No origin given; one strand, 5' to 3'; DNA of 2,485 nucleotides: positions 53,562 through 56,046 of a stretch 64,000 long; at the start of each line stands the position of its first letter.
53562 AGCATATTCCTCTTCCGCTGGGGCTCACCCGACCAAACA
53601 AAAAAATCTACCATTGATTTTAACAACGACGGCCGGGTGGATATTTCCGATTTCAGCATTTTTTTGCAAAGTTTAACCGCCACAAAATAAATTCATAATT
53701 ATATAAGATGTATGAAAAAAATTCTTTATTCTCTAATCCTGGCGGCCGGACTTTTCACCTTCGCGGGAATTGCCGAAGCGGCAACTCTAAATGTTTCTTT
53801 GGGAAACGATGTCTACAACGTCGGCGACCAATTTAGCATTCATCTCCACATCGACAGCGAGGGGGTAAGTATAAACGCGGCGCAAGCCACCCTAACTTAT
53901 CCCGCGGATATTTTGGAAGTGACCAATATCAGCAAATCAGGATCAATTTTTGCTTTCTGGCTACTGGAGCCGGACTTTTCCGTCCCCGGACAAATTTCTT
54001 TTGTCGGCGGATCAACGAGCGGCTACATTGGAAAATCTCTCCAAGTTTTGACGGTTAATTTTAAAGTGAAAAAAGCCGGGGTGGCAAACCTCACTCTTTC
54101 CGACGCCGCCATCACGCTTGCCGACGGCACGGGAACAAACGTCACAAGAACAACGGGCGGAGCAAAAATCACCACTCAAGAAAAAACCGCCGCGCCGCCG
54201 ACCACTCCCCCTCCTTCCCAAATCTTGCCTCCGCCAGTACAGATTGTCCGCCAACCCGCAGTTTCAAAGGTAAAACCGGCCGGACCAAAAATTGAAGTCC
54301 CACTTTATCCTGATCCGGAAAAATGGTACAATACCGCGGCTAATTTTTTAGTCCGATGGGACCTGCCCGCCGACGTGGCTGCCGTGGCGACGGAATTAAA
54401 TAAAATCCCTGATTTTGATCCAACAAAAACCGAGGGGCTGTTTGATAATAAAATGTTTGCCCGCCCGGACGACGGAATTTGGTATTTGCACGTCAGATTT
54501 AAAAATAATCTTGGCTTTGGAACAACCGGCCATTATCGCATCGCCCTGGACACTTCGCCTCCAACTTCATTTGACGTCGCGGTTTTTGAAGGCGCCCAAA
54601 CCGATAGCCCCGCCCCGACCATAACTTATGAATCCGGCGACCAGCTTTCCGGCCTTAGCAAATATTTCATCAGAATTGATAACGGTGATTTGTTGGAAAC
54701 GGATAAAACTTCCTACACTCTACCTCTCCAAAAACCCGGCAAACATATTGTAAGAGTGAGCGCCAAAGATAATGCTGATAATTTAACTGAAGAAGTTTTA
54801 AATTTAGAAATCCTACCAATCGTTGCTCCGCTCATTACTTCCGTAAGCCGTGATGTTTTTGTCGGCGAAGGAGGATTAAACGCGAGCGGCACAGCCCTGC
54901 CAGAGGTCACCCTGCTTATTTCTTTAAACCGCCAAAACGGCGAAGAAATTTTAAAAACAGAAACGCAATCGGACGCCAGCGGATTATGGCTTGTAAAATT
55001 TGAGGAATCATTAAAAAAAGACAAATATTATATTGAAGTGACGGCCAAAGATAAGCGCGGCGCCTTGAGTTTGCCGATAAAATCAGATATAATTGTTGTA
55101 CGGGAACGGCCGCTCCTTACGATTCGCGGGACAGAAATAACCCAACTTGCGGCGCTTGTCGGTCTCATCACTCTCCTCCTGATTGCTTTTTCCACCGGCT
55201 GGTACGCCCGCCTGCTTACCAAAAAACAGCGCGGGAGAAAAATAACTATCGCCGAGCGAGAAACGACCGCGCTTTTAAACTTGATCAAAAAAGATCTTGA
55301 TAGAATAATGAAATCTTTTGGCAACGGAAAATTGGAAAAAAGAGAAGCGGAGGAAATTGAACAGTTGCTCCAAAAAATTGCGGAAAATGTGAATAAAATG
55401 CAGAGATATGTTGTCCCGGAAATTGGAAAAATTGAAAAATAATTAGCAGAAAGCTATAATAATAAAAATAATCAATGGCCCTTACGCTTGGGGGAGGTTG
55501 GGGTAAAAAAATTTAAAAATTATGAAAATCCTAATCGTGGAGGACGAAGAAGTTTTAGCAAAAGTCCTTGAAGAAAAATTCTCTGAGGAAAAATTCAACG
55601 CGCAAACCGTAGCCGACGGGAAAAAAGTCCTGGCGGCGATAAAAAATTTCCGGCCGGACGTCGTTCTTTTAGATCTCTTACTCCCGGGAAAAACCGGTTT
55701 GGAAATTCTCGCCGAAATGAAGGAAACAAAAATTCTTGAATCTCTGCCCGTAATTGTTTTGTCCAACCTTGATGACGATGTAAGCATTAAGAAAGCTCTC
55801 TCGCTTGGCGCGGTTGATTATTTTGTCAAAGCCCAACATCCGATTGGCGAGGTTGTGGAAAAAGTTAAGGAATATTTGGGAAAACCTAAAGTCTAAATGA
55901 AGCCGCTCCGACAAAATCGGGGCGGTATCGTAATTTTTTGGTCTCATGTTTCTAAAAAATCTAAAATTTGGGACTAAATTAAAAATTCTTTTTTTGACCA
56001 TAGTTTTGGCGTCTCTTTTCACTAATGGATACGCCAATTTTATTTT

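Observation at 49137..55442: Candidate cohesin-dockerin surface system: giant repeat protein ending in a dockerin, followed by a membrane-anchored cohesin-like protein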

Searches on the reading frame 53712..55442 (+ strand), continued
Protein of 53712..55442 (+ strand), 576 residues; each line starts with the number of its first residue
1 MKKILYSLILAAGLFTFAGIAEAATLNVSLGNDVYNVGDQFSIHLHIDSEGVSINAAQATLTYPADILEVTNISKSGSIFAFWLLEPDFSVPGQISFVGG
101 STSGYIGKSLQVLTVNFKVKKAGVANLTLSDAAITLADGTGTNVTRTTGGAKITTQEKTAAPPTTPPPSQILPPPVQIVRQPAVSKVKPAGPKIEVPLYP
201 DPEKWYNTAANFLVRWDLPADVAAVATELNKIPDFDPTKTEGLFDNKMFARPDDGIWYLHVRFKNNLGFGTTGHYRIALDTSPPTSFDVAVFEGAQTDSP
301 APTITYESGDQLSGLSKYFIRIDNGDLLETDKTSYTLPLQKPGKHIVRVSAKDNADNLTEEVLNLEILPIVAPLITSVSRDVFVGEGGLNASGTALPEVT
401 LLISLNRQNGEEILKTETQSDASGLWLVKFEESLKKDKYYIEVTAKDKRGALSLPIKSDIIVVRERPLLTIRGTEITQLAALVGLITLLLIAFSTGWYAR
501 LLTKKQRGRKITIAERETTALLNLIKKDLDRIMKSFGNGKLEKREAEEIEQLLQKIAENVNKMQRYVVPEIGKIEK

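Call 34: predict_structure(alignment_id=A1)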
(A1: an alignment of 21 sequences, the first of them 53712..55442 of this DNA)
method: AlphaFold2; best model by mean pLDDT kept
length: 576 residues; sequences in the alignment: 21
mean_pLDDT: 83.9   pTM: 0.65
mean pLDDT of the five models: 83.9, 82.5, 82.2, 81.5, 80.8
residues with pLDDT >= 90: 247; 70-90: 262; 50-70: 46; < 50: 21
segments of 3 or more residues with pLDDT < 50: 15-20, 160-163, 165-173
pLDDT, mean of each block of 10 residues (from residue 1): 61 49 82 82 91 91 92 87 79 89 91 92 90 85 88 78 42 62 82 86 92 87 90 90 85 91 89 92 92 90 94 93 91 93 93 95 92 90 81 94 93 93 93 89 91 91 85 78 85 85 77 72 79 64 66 78 68 57
secondary structure, 60 per line:
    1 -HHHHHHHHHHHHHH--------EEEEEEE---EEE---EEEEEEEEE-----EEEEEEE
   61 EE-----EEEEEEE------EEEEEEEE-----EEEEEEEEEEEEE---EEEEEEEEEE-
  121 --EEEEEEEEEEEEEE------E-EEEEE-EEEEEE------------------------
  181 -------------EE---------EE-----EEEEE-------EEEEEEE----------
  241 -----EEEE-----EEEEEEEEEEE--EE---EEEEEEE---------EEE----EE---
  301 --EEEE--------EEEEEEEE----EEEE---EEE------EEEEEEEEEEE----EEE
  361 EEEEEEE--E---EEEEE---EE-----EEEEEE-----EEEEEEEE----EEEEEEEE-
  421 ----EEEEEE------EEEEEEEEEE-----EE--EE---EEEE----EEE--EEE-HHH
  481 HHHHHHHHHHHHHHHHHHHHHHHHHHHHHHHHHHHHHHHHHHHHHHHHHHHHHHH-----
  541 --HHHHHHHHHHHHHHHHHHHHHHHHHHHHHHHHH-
elements in order: H2-15 E24-30 E34-36 E40-48 E54-62 E68-74 E81-88 E94-106 E110-119 E123-136 E145-149 E151-156 E212-216 E224-230 E246-249 E255-265 E273-279 E289-291 E303-306 E315-322 E327-330 E334-336 E343-353 E358-367 E374-378 E389-394 E400-407 E412-419 E425-430 E437-446 E461-464 E469-471 E474-476 H478-535 H543-575
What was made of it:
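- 53712..53780 (+): signal peptide of the anchor (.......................|A). AF2 predicts an N-terminal helix at aa 2-15 (call 34).
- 54180..54290 (+): Pro/Thr-rich disordered linker (aa 157-193). pLDDT below 50 at aa 160-173 (call 34).
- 54291..55121 (+): stalk of three Ig-like domains (Y_Y_Y/FN3-like, PKD/OmpL47-like, Big_13); the most conserved part of the protein. AF2 beta domains with pLDDT ~90 (call 34).
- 55146..55208 (+): single transmembrane helix (aa 479-499). It lies inside AF2 helix 478-535 (call 34).
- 55209..55439 (+): cytoplasmic helical hairpin tail (aa 500-576). AF2 helices 478-535 and 543-575, pLDDT 57-85 (call 34).
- On Cohesin domain (PF00963): AF2 model with pLDDT ~90 over aa 24-156 (call 34).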

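Call 37: fold_search(model_id=the predicted structure, library=pdb)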
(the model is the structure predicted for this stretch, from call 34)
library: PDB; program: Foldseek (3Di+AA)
matches with E <= 10: 1775; with E <= 0.001: 469
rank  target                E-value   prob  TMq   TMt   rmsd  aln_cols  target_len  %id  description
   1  7ptp_A                5.2e-12  1.00  0.16  0.14  25.8       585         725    9  In-situ structure of pentameric S-layer protein (released 2021-12-15)
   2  6xi3                  2.7e-11  1.00  0.20  0.27  32.0       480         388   13  Crystal structure of tetra-tandem repeat in extending region of large adhesion protein (released 2020-10-14)
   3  9fls_A                6.2e-11  1.00  0.20  0.31  30.9       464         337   11  CryoEM structure of the fragment-3 (2061-2397) in the grappling hook protein A (GhpA) in the bacterium Aureispira sp.  (released 2024-10-16)
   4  9ba4_A                1.2e-10  1.00  0.24  0.16  31.9       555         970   12  Full-length cross-linked Contactin 2 (CNTN2) (released 2024-07-17)
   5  8dpt_A                1.6e-10  1.00  0.20  0.25  26.0       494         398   12  The structure of the IL-11 signalling complex, with full-length extracellular gp130 (released 2023-11-29)
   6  5i5k_A                1.6e-10  1.00  0.15  0.08  23.2       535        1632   10  Structure of complement C5 in complex with eculizumab (released 2016-03-16)
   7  6tpw                  1.7e-10  1.00  0.16  0.23  28.7       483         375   12  Crystal structures of FNIII domain one through four of the human leucocyte common antigen-related protein ( LAR) (released 2020-05-13)
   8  7ad7_B                2.7e-10  1.00  0.14  0.13  22.9       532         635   10  Crystal structure of human complement C5 in complex with the K8 bovine knob domain peptide. (released 2021-03-10)
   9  4pbx                  3.1e-10  1.00  0.20  0.20  28.5       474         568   10  Crystal structure of the six N-terminal domains of human receptor protein tyrosine phosphatase sigma (released 2014-11-12)
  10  8ayh_C                3.6e-10  1.00  0.14  0.13  22.8       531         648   10  Structure of Complement C5 in Complex with small molecule inhibitor and CVF (released 2022-12-21)
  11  3t1w                  4.3e-10  1.00  0.17  0.24  28.5       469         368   11  Structure of the four-domain fragment Fn7B89 of oncofetal fibronectin (released 2012-03-21)
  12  5i5k_B                4.3e-10  1.00  0.16  0.08  23.1       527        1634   11  Structure of complement C5 in complex with eculizumab (released 2016-03-16)
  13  5jpm_A                4.3e-10  1.00  0.15  0.13  27.3       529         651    9  Structure of the complex of human complement C4 with MASP-2 rebuilt using iMDFF (released 2016-08-10)
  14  8q6t_I                5.0e-10  1.00  0.21  0.13  27.6       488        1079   11  Helical reconstruction of the relaxed thick filament from FIB milled left ventricular mouse myofibrils (released 2023-11-01)
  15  8v2b_B                6.1e-10  1.00  0.21  0.20  26.1       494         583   13  Cryo-EM structure of mouse type II OSM receptor complex: model for full extracellular assembly (released 2024-11-20)
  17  2w1n                  7.4e-10  1.00  0.20  0.46  21.6       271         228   15  cohesin and fibronectin type-III double module construct from the Clostridium perfringens glycoside hydrolase GH84C (released 2009-02-03)
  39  8cka_A                3.9e-09  1.00  0.21  0.24  26.0       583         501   11  Deinococcus radidurans HPI S-layer (released 2023-04-19)
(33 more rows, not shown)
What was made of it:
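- Closest known: Non-cellulosomal cohesin-dockerin pairs. Same: The cohesin is followed by an FN3/Ig-like domain, as in 2w1n (call 37).
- Ig arrays are also what the S-layer proteins among the Foldseek hits are made of (7ptp, 8cka; call 37). The Foldseek S-layer hits are generic Ig-array matches with TM-scores of 0.14-0.24 (call 37).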

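Call 39: search_protein_families(library=pfam, alignment_id=A1, max_evalue=0.01)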
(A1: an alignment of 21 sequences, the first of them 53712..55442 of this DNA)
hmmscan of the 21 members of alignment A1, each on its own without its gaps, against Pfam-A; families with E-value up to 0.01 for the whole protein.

A. member 1, window:53712-55442:+ (576 aa): 2 families
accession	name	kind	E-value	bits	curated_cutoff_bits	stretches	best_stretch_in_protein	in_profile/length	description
PF00963.24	Cohesin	-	7.3e-08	33.1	24.1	1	28-148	3-134/139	Cohesin domain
PF19077.6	Big_13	-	0.0015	19.4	27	0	399-450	41-88/102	Bacterial Ig-like domain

B. families by the number of members that match (of 21 scanned): 18 families
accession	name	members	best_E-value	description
PF19077.6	Big_13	20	1.7e-13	Bacterial Ig-like domain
PF00963.24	Cohesin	14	1.2e-09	Cohesin domain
PF07495.19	Y_Y_Y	9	5.5e-08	Y_Y_Y domain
PF17936.7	Big_6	7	2.4e-06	Bacterial Ig domain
PF18981.6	InlK_D3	6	7.2e-07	Internalin K domain (D3/D4)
PF00801.26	PKD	6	1.1e-05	PKD domain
PF13860.13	FlgD_ig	5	4.2e-05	FlgD Ig-like domain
PF24421.1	Ig_J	4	0.00021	Tip attachment protein J, Ig-like domain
PF18911.6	PKD_4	2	0.00047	PKD domain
PF13754.12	Big_3_4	2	0.0031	Domain of unknown function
PF04151.21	PPC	1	0.00026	Bacterial pre-peptidase C-terminal domain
PF11589.14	DUF3244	1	0.0013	Domain of unknown function (DUF3244)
PF07155.17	ECF-ribofla_trS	1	0.0029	ECF-type riboflavin transporter, S component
PF23194.1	NOMO_5th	1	0.0033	NOMO fifth transthyretin-like domain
PF17210.9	SdrD_B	1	0.0036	SdrD B-like domain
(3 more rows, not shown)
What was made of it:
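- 53781..54179 (+): cohesin domain (aa 24-156). 14/21 homologs hit Cohesin (call 39).
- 54291..55121 (+): Big_13 in 20/21 homologs, Y_Y_Y in 9/21, PKD in 6/21 (call 39).
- On Cohesin domain (PF00963): 14/21 homologs match, best 1.2e-9 (call 39).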

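Call 46: find_encoding_contigs(protein=P0003, flank=10000, max_places=2)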
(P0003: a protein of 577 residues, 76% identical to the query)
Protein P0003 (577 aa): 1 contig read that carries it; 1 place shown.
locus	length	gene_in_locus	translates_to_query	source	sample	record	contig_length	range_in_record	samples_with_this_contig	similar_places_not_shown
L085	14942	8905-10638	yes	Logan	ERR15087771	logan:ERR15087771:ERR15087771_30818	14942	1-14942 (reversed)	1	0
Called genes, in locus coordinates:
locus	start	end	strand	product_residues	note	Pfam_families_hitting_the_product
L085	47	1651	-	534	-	-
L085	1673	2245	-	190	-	PF04542:Sigma70_r2, PF08281:Sigma70_r4_2, PF04545:Sigma70_r4 (weak)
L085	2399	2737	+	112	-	-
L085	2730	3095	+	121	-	-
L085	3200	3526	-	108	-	-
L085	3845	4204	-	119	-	-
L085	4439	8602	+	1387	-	-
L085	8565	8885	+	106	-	-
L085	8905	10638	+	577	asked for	PF00963:Cohesin (weak)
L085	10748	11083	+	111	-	PF00072:Response_reg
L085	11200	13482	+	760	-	PF02743:dCache_1, PF00672:HAMP, PF00989:PAS, PF08448:PAS_4, PF13426:PAS_9, PF08447:PAS_3, PF00512:HisKA, PF02518:HATPase_c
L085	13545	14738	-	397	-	PF03816:LytR_cpsA_psr (faint)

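Call 81: find_encoding_contigs(protein=P0005, flank=10000, max_places=1)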
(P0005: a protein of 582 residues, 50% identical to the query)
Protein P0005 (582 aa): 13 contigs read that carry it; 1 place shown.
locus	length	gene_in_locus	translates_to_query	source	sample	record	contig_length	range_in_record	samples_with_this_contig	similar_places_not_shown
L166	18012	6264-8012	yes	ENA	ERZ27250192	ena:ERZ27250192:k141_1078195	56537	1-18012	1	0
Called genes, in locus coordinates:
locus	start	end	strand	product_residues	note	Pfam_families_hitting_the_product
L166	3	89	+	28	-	?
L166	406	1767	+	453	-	-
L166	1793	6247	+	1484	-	-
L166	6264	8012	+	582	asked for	-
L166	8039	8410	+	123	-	PF00072:Response_reg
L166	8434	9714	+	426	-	PF00989:PAS, PF13188:PAS_8 (faint), PF13426:PAS_9, PF00989:PAS, PF08448:PAS_4 (weak), PF13426:PAS_9, PF08447:PAS_3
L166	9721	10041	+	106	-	PF13379:NMT1_2 (weak)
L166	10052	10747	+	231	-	PF09084:NMT1, PF13379:NMT1_2 (weak)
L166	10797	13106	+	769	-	PF02743:dCache_1, PF00672:HAMP, PF00989:PAS, PF08448:PAS_4, PF12860:PAS_7, PF13426:PAS_9, PF00512:HisKA, PF02518:HATPase_c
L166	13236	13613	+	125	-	PF00072:Response_reg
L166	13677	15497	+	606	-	PF01807:Zn_ribbon_DnaG, PF08275:DNAG_N, PF01751:Toprim, PF13155:Toprim_2, PF13362:Toprim_3 (weak), PF13662:Toprim_4, PF10410:DnaB_bind (weak)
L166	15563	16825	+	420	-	PF00140:Sigma70_r1_2, PF04542:Sigma70_r2, PF04539:Sigma70_r3, PF04545:Sigma70_r4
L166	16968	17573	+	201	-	PF02517:Rce1-like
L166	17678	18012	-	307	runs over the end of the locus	PF00551:Formyl_trans_N, PF02911:Formyl_trans_C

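Call 83: search_protein_representatives(alignment_id=A1)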
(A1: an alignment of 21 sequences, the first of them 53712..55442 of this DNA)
Query: 21 sequences, 579 profile positions. Proteins with E-value up to 0.001 (for the whole library): 21691; up to 1e-10: 10076; up to 1e-30: 2815. The best 150 are listed.
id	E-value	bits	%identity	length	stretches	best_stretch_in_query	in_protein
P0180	0.0e+00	1587.7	-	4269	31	280-366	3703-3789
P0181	7.9e-260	879.4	-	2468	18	255-368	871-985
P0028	5.6e-252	853.5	-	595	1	9-579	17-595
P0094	3.8e-233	791.3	-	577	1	5-577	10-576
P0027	4.3e-232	787.8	-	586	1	1-579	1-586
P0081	2.0e-229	779.1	-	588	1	7-579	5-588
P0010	1.6e-227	772.8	-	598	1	3-578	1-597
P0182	2.7e-226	768.7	-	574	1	7-572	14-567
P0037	1.4e-223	759.7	-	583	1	3-578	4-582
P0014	2.6e-222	755.6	-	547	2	3-437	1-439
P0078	3.0e-221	752.0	-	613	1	4-579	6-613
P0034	4.9e-220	748.1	-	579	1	4-579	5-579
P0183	2.2e-216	736.0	-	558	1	23-579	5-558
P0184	3.2e-216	735.5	-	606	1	4-578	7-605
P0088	5.3e-214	728.1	-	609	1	9-578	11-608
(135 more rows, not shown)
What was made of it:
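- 53712..55442 (+): cohesin-bearing type-I membrane anchor (576 aa). More than 100 full-length 50%-identity cluster representatives among the top 150 hits (call 83).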

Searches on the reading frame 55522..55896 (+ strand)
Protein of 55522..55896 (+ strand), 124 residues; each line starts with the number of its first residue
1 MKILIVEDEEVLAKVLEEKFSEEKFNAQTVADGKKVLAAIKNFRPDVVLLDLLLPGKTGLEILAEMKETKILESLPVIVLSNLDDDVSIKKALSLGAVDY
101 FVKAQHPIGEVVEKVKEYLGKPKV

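Call 3: search_protein_families(library=pfam, proteins=[window:55522-55896:+], max_evalue=1)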
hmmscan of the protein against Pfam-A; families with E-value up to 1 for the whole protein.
window:55522-55896:+ (124 aa): 4 families
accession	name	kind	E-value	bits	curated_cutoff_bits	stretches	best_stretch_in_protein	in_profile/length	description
PF00072.30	Response_reg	-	3.4e-23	82.4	30.2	1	3-106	1-102/111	Response regulator receiver domain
PF21714.3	KaiA_N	-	0.038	14.6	27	1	3-85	3-82/125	Circadian clock protein KaiA, N-terminal domain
PF02310.24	B12-binding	-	0.074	13.3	32.1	1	12-77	20-84/121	B12 binding domain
PF07090.17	GATase1_like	-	0.12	12.4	27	1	58-112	120-169/247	Putative glutamine amidotransferase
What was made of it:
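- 55522..55896 (+): receiver-only (CheY-like) response regulator, 124 aa. Response_reg 82.4 bits (call 3).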
